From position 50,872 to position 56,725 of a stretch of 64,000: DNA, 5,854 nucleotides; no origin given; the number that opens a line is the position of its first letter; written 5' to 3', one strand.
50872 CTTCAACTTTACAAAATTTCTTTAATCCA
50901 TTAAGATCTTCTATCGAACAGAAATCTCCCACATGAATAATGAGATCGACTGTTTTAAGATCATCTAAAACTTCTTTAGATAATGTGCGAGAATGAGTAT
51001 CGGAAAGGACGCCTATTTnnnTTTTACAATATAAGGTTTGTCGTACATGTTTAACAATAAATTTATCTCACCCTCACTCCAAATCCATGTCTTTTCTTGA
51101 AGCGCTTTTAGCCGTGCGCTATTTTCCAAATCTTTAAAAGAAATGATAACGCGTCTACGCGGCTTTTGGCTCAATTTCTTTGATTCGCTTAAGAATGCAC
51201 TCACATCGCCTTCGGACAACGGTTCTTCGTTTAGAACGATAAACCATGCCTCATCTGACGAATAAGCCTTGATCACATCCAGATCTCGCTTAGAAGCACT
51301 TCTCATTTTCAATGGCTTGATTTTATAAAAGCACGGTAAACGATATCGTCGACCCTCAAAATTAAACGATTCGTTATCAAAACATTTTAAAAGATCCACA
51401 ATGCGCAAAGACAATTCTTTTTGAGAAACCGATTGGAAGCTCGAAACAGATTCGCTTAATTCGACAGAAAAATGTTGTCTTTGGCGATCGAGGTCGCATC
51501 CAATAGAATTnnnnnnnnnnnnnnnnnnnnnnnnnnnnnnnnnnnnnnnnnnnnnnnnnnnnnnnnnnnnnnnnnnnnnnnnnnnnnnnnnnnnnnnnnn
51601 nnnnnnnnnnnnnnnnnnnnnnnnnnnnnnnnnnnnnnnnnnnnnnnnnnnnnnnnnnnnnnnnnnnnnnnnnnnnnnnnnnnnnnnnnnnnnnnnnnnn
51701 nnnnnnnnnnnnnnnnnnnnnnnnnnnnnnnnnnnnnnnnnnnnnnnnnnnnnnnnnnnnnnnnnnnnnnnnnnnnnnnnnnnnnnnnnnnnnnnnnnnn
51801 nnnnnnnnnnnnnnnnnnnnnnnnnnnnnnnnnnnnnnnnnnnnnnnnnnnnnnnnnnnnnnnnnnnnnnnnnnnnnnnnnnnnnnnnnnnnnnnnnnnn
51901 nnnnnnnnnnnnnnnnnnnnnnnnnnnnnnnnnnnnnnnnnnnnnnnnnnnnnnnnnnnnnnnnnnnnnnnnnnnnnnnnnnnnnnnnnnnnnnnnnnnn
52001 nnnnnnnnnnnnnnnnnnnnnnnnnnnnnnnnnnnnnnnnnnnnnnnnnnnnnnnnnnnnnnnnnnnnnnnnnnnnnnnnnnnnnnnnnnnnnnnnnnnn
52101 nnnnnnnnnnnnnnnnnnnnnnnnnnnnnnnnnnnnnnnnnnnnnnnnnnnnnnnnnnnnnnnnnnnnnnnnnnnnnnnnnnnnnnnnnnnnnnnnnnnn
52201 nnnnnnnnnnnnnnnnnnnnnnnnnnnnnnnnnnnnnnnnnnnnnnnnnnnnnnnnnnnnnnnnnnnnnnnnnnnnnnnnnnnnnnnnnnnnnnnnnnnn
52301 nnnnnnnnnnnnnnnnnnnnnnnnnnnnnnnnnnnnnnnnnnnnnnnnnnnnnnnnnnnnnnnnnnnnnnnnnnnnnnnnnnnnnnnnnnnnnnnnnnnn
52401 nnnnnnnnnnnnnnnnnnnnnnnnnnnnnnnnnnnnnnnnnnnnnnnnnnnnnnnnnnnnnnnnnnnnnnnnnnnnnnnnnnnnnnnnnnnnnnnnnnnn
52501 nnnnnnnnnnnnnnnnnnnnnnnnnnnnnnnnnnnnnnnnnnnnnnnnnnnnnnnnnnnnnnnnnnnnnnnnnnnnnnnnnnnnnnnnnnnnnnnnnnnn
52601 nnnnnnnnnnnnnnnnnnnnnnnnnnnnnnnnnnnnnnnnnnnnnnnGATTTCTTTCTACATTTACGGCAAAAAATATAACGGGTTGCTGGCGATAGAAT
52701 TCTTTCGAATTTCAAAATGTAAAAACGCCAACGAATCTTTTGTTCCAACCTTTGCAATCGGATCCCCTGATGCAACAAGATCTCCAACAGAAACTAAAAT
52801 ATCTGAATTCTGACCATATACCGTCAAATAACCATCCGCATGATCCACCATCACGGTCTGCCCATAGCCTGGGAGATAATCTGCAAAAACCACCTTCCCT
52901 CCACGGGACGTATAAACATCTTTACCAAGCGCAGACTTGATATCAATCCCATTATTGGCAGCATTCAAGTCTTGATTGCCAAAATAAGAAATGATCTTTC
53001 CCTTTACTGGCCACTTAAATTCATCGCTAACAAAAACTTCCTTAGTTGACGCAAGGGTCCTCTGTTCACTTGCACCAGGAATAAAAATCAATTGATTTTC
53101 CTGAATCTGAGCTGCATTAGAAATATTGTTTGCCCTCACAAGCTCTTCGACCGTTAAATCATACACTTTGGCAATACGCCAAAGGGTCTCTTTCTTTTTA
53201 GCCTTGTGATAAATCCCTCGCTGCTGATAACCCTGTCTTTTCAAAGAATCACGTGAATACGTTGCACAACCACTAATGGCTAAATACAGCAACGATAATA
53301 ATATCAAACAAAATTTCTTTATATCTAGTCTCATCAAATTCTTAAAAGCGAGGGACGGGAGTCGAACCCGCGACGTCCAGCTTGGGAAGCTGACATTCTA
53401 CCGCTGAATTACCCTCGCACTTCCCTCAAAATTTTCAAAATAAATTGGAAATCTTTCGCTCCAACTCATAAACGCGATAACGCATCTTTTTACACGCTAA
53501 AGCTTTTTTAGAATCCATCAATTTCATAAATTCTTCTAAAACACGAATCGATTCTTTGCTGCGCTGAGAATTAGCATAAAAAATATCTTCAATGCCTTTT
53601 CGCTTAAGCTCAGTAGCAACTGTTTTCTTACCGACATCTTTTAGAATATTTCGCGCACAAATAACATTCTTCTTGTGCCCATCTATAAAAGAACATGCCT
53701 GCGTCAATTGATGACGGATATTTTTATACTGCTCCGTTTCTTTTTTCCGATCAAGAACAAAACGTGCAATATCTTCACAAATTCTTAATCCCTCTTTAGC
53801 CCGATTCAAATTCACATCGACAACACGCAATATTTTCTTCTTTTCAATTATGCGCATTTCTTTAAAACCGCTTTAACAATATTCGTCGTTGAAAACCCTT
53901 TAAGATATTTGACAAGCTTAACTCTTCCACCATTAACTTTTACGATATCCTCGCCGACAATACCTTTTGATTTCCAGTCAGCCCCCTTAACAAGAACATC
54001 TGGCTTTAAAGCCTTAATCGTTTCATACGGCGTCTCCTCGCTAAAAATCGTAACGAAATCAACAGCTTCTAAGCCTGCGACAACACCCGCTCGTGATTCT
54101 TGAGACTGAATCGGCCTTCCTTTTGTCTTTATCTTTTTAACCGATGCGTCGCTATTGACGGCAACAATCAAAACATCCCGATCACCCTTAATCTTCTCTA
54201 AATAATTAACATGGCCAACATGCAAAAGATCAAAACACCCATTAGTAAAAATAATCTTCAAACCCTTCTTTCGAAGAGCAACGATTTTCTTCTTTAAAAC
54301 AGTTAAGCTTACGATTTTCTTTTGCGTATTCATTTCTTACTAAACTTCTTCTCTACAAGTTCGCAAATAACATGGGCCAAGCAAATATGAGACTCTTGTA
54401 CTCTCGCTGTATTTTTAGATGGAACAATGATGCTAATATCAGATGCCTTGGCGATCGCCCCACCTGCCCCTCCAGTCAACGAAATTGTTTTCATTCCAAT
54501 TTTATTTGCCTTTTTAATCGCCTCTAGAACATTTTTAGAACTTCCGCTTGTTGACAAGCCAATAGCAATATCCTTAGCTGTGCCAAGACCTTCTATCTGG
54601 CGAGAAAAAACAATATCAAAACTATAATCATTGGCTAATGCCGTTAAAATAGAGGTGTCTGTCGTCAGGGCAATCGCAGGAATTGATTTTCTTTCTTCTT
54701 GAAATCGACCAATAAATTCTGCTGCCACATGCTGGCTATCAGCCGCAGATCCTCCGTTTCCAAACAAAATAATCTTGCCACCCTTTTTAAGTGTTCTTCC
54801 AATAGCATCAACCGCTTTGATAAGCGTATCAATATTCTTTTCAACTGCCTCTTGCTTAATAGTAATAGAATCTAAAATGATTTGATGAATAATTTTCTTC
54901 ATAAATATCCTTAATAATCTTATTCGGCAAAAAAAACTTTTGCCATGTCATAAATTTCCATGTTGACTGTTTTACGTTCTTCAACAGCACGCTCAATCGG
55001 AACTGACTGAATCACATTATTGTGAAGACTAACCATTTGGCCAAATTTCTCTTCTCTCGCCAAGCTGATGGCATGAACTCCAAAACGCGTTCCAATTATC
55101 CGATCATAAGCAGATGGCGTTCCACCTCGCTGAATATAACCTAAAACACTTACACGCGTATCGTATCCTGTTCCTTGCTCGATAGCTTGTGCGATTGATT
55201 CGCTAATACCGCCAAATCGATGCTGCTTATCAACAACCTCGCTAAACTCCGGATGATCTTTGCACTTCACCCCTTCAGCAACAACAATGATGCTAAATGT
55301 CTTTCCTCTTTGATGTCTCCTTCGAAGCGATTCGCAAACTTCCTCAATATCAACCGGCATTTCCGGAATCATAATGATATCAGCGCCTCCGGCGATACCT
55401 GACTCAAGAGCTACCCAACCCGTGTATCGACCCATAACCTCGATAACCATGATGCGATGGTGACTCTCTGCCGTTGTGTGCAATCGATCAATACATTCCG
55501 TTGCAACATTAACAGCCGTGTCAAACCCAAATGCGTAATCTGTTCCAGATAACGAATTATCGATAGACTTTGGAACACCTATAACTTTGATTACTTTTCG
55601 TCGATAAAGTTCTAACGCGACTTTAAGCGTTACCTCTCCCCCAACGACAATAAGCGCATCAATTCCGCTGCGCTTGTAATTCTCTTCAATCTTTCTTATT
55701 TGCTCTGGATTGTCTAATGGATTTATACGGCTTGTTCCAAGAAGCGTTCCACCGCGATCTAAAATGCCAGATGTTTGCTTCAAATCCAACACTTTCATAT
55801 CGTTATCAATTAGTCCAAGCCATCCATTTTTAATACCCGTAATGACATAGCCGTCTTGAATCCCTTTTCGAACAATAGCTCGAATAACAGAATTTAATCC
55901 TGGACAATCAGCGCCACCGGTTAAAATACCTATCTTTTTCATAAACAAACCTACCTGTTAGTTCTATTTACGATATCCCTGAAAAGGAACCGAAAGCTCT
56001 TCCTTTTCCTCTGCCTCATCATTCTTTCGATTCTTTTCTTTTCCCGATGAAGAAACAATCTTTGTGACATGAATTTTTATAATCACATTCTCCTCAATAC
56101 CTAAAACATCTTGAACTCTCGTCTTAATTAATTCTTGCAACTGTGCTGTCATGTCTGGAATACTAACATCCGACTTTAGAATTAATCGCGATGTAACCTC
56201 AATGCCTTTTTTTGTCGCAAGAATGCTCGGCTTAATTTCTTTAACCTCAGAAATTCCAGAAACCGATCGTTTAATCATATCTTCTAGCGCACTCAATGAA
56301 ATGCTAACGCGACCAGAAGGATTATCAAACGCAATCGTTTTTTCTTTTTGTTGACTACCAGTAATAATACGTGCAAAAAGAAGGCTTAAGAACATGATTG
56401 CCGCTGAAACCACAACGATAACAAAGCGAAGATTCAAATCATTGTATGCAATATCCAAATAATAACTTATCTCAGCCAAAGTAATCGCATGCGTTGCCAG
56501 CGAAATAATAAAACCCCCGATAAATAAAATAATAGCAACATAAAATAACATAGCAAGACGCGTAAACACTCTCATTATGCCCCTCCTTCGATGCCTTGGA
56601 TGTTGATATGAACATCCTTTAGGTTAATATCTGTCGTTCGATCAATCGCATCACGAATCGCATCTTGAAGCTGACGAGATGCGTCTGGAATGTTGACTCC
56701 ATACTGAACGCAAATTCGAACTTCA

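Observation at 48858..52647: Overlapping four-gene operon: AAA(DUF234) ATPase, YfcE phosphoesterase, HIT, dGTPase, continuing into GAF-HD-GYP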

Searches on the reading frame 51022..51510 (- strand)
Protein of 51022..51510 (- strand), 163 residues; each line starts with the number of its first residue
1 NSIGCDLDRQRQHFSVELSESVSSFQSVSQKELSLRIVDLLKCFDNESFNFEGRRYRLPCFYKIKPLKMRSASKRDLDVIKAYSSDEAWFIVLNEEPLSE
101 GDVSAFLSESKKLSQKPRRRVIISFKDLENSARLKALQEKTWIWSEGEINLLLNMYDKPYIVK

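Call 48: predict_structure(alignment_id=A3)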
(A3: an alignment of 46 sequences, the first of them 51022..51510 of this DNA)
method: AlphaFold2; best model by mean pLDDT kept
length: 163 residues; sequences in the alignment: 46
mean_pLDDT: 89.7   pTM: 0.77
mean pLDDT of the five models: 89.7, 89.0, 86.4, 85.9, 85.6
residues with pLDDT >= 90: 107; 70-90: 50; 50-70: 5; < 50: 1
segments of 3 or more residues with pLDDT < 50: none
pLDDT, mean of each block of 10 residues (from residue 1): 70 92 78 90 94 91 94 90 94 92 93 88 93 96 93 91 74
secondary structure, 60 per line:
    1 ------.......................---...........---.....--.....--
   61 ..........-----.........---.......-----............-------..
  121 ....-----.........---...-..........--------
elements in order: H7-29 H33-43 E47-51 E54-58 E61-70 E76-84 E88-94 H100-111 E119-124 H130-138 E142-144 H146-155

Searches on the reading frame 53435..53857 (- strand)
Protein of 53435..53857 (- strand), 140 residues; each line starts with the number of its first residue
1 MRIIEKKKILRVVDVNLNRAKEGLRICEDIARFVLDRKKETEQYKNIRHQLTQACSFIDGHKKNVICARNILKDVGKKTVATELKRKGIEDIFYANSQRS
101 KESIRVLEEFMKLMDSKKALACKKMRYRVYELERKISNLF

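Call 4: search_protein_families(library=pfam, proteins=[window:53435-53857:-], max_evalue=0.01)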
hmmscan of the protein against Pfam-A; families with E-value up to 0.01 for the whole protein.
window:53435-53857:- (140 aa): 1 family
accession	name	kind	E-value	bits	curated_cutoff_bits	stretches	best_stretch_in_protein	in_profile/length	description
PF17792.6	ThiD2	-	7.2e-38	130.2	23.5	1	11-135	1-124/124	ThiD2 family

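Call 66: search_protein_families(library=padloc, proteins=[window:53435-53857:-], max_evalue=0.001)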
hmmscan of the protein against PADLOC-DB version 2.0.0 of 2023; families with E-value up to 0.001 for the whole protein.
window:53435-53857:- (140 aa): 0 families

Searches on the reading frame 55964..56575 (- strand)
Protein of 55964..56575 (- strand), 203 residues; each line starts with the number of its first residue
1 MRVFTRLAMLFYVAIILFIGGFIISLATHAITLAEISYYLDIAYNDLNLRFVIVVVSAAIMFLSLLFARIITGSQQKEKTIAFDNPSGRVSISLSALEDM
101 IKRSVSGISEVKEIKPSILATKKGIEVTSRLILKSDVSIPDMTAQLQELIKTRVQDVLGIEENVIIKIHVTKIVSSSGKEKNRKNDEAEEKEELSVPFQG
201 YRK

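Call 34: search_protein_families(library=pfam, proteins=[window:55964-56575:-], max_evalue=0.1)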
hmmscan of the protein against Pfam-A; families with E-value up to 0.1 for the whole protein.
window:55964-56575:- (203 aa): 3 families
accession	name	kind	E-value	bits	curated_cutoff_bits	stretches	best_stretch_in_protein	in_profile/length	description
PF03780.18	Asp23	-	0.0055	17.6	28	1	97-173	33-107/108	Asp23 family, cell envelope-related function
PF01480.22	PWI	-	0.046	14.5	22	1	145-184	2-35/72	PWI domain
PF01148.25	CTP_transf_1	-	0.057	13.7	24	1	2-82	3-83/264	Cytidylyltransferase family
